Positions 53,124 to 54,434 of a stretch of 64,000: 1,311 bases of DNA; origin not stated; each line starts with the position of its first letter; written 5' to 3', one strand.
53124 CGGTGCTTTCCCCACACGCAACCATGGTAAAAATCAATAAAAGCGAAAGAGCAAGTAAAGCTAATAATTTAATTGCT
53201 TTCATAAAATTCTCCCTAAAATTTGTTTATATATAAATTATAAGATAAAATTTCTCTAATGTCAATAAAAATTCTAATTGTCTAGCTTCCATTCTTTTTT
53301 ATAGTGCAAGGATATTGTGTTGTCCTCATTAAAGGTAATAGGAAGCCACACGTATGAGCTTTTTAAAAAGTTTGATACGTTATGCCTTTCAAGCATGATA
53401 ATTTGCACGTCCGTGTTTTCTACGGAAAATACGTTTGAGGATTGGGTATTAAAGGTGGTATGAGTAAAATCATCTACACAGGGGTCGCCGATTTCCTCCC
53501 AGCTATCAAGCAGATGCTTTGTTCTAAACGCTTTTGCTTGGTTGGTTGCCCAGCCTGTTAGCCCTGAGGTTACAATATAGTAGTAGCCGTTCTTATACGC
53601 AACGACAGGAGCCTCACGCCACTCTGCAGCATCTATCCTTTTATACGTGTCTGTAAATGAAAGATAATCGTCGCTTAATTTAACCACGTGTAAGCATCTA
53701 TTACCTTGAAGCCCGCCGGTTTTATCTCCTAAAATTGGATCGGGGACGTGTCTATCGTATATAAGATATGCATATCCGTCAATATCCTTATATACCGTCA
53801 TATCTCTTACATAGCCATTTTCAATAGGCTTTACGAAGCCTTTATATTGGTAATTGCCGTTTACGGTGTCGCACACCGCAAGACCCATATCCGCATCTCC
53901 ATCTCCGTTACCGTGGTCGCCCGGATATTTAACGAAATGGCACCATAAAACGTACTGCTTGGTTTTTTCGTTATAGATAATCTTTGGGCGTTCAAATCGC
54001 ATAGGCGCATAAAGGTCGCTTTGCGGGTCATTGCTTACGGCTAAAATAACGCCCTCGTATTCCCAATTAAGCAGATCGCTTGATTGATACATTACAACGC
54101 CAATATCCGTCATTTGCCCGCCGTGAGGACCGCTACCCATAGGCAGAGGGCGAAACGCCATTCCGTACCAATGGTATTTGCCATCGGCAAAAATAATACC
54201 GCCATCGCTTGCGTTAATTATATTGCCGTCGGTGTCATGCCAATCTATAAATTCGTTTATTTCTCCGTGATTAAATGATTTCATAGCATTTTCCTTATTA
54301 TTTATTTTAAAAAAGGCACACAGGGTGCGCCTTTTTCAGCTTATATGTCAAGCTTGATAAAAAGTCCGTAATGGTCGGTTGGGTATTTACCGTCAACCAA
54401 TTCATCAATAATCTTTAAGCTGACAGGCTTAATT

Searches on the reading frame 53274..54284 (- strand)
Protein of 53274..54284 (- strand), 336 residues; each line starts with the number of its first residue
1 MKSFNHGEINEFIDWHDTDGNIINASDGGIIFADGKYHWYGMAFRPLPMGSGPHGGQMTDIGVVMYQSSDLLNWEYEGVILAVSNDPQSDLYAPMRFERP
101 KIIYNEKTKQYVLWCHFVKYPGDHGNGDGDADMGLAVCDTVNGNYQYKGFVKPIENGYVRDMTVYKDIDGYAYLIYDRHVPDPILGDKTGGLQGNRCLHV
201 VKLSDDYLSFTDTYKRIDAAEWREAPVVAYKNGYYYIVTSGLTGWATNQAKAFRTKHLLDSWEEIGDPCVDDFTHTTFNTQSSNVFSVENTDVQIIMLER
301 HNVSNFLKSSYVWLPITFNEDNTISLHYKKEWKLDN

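Call 87: search_protein_families(library=pfam, proteins=[window:53274-54284:-], max_evalue=0.00001)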
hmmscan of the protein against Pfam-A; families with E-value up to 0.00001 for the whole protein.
window:53274-54284:- (336 aa): 1 family
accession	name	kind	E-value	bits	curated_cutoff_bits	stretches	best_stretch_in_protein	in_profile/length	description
PF04616.20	Glyco_hydro_43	-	2.6e-16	60.3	32.2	1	62-321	34-285/288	Glycosyl hydrolases family 43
